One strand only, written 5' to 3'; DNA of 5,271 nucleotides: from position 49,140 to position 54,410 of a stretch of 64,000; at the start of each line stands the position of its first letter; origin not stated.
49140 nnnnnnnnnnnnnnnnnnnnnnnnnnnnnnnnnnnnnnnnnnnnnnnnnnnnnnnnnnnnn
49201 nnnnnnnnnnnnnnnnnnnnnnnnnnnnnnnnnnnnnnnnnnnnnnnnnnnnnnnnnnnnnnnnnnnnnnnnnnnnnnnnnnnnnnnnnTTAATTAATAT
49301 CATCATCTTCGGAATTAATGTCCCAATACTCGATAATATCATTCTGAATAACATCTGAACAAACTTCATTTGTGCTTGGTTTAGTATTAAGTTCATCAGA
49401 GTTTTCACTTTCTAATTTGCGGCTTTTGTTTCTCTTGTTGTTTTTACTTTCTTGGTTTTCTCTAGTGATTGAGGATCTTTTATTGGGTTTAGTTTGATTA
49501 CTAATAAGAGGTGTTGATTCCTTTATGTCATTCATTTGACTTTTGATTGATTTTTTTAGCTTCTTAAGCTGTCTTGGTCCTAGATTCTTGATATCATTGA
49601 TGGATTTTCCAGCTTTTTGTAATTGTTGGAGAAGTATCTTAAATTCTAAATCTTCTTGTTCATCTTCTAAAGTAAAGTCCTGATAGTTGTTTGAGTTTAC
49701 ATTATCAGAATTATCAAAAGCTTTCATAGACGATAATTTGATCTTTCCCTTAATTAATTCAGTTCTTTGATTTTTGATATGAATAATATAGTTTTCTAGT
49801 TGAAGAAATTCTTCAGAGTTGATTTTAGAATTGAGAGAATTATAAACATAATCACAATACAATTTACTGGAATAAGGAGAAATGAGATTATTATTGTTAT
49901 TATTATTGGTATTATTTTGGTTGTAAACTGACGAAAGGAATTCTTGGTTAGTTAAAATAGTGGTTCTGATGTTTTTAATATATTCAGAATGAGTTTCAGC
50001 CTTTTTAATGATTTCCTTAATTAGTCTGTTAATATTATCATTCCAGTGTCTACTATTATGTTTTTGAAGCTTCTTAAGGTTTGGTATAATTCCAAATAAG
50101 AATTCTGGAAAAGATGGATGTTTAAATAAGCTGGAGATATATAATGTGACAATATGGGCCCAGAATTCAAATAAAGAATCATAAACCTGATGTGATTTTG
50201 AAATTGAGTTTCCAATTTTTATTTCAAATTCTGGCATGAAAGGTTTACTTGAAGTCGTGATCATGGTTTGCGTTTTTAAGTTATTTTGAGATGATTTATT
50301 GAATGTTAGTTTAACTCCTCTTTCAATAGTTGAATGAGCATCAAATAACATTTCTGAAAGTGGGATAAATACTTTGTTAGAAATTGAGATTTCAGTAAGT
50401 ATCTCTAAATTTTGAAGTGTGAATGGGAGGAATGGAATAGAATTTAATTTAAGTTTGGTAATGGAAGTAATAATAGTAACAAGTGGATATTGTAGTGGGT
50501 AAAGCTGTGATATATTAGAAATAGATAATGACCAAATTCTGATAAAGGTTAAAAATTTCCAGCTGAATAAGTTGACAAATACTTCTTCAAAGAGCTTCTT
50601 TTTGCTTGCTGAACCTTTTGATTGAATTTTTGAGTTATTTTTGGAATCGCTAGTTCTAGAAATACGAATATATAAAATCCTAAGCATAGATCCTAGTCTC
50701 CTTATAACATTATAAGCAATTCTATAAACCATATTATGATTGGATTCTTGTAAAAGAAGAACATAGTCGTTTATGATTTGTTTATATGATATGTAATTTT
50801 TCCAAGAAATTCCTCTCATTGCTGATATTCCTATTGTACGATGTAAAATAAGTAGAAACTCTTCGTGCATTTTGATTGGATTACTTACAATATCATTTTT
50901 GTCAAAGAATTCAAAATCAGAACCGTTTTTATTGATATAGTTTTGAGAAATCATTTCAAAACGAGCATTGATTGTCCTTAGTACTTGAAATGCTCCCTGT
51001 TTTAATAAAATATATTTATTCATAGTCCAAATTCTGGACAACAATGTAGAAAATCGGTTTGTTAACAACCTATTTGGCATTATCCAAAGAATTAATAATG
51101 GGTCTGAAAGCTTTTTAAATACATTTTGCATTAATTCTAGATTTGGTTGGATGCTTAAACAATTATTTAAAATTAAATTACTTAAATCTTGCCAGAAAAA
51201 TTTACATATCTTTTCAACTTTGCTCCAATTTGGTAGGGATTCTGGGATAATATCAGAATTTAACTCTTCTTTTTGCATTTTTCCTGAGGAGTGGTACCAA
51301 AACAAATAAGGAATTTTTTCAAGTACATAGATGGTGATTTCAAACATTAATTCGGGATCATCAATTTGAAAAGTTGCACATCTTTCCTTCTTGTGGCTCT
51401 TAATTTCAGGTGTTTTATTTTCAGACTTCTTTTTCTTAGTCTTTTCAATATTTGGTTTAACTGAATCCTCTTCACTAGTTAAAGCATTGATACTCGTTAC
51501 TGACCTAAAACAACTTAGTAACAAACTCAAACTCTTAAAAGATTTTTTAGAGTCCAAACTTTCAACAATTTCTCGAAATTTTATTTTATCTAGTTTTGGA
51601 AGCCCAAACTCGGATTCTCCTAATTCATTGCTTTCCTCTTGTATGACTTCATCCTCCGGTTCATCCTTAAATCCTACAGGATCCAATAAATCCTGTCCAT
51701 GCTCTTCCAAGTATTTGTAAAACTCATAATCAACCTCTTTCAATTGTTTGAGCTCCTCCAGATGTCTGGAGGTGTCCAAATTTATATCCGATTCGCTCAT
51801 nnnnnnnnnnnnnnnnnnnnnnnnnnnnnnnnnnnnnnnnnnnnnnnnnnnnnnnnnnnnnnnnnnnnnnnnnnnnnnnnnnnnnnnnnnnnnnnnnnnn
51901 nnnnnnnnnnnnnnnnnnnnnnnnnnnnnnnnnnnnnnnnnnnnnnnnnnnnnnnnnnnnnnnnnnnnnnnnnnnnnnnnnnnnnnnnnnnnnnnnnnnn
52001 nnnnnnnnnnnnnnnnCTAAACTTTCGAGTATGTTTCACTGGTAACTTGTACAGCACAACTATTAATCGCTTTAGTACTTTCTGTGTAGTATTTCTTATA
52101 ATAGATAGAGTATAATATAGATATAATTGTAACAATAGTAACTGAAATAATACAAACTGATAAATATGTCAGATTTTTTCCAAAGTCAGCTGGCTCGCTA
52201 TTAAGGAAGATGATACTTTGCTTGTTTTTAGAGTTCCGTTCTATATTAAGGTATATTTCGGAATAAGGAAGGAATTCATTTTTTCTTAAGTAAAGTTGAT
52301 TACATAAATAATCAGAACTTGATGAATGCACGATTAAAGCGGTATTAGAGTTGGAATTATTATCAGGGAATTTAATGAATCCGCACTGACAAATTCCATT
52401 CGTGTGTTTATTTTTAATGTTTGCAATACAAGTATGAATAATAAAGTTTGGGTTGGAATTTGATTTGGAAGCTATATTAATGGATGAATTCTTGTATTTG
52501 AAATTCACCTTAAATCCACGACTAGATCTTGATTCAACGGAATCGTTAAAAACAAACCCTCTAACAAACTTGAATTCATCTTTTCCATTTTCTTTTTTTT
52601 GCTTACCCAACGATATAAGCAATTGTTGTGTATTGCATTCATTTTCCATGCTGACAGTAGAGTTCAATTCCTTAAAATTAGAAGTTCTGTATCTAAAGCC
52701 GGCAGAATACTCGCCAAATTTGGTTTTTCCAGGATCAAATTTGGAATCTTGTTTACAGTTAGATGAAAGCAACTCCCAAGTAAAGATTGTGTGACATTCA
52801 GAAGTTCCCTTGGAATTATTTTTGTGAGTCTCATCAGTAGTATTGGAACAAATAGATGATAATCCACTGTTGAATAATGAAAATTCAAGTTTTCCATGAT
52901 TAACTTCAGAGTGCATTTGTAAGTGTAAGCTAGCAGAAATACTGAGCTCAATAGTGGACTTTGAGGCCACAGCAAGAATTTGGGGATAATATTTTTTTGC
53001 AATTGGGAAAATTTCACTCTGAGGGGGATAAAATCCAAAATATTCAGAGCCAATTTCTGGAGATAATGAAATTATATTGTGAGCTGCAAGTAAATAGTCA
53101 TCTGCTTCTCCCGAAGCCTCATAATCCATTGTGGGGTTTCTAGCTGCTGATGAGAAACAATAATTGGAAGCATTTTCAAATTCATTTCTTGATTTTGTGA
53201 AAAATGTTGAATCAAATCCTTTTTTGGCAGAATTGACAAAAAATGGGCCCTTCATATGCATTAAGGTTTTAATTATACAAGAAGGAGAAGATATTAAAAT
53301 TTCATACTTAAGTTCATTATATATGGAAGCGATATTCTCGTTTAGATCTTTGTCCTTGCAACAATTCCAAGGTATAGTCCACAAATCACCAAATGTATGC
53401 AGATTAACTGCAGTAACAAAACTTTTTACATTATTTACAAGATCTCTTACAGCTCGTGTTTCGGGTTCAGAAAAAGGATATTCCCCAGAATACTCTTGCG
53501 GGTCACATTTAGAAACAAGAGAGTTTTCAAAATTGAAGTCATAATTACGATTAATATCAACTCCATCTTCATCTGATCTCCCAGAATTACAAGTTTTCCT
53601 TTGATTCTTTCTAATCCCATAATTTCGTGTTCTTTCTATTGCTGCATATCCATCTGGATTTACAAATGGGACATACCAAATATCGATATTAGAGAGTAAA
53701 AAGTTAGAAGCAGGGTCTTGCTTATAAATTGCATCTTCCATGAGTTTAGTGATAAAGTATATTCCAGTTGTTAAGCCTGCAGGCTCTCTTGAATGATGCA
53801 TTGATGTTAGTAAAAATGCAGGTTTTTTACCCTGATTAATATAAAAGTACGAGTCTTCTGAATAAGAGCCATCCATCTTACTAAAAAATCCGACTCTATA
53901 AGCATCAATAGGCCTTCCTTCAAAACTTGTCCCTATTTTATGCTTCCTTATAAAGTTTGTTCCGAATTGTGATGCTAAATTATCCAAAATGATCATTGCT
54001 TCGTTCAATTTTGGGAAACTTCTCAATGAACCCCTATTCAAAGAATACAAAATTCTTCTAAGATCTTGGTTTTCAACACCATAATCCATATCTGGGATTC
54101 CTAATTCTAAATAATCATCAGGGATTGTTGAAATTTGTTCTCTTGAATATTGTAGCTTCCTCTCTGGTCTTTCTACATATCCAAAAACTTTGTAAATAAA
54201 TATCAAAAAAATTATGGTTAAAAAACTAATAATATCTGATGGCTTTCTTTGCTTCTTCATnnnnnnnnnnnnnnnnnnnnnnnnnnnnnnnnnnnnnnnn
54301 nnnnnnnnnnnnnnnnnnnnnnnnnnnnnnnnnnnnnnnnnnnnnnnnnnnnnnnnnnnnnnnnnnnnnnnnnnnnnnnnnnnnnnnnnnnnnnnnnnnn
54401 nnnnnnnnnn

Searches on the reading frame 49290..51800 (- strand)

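Call 42: search_protein_families(library=pfam, proteins=[window:49290-51800:-], max_evalue=0.001)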
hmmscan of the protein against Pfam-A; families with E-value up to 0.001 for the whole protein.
window:49290-51800:- (836 aa): 1 family
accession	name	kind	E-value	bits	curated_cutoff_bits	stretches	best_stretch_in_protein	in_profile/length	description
PF03715.18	Noc2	-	5.5e-26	91.9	29.9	1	349-632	38-284/298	Noc2p family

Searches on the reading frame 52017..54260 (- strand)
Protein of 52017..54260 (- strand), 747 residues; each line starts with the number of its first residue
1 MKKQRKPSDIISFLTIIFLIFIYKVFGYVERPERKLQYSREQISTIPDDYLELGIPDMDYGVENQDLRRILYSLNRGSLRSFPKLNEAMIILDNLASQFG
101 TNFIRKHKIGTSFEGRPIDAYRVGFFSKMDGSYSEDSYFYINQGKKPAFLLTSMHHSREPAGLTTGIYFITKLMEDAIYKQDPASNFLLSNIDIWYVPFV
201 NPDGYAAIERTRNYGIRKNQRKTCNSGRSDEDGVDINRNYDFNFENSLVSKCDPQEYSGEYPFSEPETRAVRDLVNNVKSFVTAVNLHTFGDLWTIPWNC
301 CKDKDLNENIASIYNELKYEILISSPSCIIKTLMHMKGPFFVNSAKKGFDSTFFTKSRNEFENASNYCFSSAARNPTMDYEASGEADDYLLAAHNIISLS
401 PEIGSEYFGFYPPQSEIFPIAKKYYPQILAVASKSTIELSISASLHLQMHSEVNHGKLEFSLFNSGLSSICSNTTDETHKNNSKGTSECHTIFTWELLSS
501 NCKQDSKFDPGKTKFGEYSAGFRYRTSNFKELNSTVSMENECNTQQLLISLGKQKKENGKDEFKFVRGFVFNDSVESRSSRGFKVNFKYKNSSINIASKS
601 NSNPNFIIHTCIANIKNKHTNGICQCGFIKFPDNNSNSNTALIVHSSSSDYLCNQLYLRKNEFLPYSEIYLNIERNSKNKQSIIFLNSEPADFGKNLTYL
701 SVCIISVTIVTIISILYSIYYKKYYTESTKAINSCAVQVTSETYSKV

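Call 42: search_protein_families(library=pfam, proteins=[window:52017-54260:-], max_evalue=0.001)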
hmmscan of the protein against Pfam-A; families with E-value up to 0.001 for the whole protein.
window:52017-54260:- (747 aa): 1 family
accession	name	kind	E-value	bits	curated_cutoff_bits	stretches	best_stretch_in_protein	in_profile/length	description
PF00246.29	Peptidase_M14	-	2.4e-46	159.1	21.6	1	94-424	7-283/286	Zinc carboxypeptidase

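Call 53: find_homologous_proteins(query=window:52020-54260:-, max_evalue=1e-30)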
Query window:52020-54260:- (747 aa): 33 proteins with E <= 1e-30 among 8000 candidates.
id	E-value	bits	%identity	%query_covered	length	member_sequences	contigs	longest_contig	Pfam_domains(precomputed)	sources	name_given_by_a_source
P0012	0.0e+0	1590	93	100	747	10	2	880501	PF00246.30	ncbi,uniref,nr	ncbi:Zinc carboxypeptidase family protein [Cryptosporidium meleagridis]|uniref:Zinc carboxypeptidase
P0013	0.0e+0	1428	83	100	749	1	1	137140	PF00246.30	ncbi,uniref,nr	ncbi:carboxypeptidase secreted [Cryptosporidium sp. chipmunk genotype I]|uniref:carboxypeptidase sec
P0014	0.0e+0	1295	76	100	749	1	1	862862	PF00246.30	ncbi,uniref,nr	ncbi:carboxypeptidase [Cryptosporidium ubiquitum]|uniref:Carboxypeptidase n=1 Tax=Cryptosporidium ub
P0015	0.0e+0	1156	69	97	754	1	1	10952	PF00246.30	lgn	-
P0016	0.0e+0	1132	68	97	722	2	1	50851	PF00246.30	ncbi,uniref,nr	ncbi:carboxypeptidase [Cryptosporidium canis]|uniref:Carboxypeptidase n=1 Tax=Cryptosporidium canis 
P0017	0.0e+0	1125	67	97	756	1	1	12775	PF00246.30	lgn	-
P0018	1.1e-273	928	58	95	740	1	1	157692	PF00246.30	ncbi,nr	ncbi:zinc carboxypeptidase superfamily protein [Cryptosporidium felis]|nr:zinc carboxypeptidase supe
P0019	6.1e-214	731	49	94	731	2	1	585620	PF00246.30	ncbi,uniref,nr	ncbi:hypothetical protein FG379_000142 [Cryptosporidium bovis]|uniref:uncharacterized protein n=1 Ta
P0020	2.5e-149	517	44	85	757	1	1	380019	PF00246.30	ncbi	ncbi:zinc carboxypeptidase family protein [Cryptosporidium serpentis]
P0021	3.8e-148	513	44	85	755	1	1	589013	PF00246.30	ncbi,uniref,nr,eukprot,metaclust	ncbi:zinc carboxypeptidase family protein [Cryptosporidium muris RN66]|uniref:Zinc carboxypeptidase 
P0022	4.8e-148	513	44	85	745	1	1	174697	PF00246.30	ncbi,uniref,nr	ncbi:zinc carboxypeptidase family protein [Cryptosporidium andersoni]|uniref:Zinc carboxypeptidase f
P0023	1.0e-134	469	47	64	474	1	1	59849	PF00246.30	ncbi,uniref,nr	ncbi:hypothetical protein FG386_002240 [Cryptosporidium ryanae]|uniref:uncharacterized protein n=1 T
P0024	6.7e-58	215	36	50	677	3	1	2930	PF00246.30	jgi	-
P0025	4.1e-54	202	37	53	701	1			PF00246.30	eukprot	eukprot:TRINITY_DN26716_c0_g2_i2.p1 TRINITY_DN26716_c0_g2~~TRINITY_DN26716_c0_g2_i2.p1 ORF type:comp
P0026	1.5e-53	200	38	50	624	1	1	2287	PF00246.30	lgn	-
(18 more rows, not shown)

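Call 54: find_encoding_contigs(protein=P0014, flank=10000, max_places=1)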
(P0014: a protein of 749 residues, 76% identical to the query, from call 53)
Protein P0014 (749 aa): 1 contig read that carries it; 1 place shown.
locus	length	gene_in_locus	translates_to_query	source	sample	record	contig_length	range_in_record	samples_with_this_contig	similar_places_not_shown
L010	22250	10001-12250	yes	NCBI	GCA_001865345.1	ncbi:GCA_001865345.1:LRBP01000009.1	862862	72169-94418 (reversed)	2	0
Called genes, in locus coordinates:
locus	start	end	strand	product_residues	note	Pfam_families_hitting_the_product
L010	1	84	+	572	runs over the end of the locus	-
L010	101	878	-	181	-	PF00717:Peptidase_S24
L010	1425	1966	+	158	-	PF01105:EMP24_GP25L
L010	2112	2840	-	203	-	PF00227:Proteasome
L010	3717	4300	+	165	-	PF00179:UQ_con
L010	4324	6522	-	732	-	PF00069:Pkinase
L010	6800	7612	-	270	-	-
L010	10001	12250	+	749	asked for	PF00246:Peptidase_M14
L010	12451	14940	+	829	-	PF03715:Noc2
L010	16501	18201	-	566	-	PF28441:RRM_11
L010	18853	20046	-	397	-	PF02099:Josephin, PF00789:UBX (weak)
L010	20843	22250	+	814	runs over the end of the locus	PF02359:CDC48_N, PF02933:CDC48_2, PF00004:AAA, PF05496:RuvB_N (weak), PF07728:AAA_5 (weak), PF17862:AAA_lid_3, PF00004:AAA, PF17862:AAA_lid_3, +16 more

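Call 55: find_encoding_contigs(protein=P0016, flank=10000, max_places=1)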
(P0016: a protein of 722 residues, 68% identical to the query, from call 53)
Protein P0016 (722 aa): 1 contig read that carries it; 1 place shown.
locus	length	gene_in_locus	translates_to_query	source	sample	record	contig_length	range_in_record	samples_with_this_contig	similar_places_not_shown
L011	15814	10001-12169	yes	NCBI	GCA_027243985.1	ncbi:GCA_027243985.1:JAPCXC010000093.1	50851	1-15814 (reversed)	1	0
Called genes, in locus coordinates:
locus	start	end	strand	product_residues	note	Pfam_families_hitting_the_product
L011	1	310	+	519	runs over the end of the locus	-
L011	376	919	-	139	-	PF00717:Peptidase_S24 (weak)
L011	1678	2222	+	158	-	PF01105:EMP24_GP25L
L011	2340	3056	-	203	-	PF00227:Proteasome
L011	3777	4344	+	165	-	PF00179:UQ_con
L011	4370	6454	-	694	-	PF00069:Pkinase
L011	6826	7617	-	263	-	-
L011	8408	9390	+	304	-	PF05019:Coq4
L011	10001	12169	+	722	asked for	PF00246:Peptidase_M14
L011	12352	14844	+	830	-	PF03715:Noc2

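Call 56: find_encoding_contigs(protein=P0018, flank=10000, max_places=1)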
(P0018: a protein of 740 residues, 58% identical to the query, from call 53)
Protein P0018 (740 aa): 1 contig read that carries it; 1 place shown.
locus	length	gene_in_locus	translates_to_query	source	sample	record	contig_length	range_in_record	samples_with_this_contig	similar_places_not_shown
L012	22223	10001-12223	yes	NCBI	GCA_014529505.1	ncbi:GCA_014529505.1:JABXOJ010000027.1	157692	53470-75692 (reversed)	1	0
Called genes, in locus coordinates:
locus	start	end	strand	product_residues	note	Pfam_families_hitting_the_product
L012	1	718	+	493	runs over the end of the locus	-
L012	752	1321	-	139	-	PF00717:Peptidase_S24 (weak)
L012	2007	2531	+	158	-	PF01105:EMP24_GP25L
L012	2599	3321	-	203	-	PF00227:Proteasome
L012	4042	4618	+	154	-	PF00179:UQ_con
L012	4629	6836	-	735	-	PF00069:Pkinase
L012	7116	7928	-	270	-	-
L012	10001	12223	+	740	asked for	PF00246:Peptidase_M14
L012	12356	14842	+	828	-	PF03715:Noc2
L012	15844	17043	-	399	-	PF02099:Josephin, PF00789:UBX (weak)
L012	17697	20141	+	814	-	PF02359:CDC48_N, PF02933:CDC48_2, PF00004:AAA, PF05496:RuvB_N (weak), PF07728:AAA_5 (weak), PF17862:AAA_lid_3, PF00004:AAA, PF17862:AAA_lid_3, +15 more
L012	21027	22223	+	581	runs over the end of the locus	PF01237:Oxysterol_BP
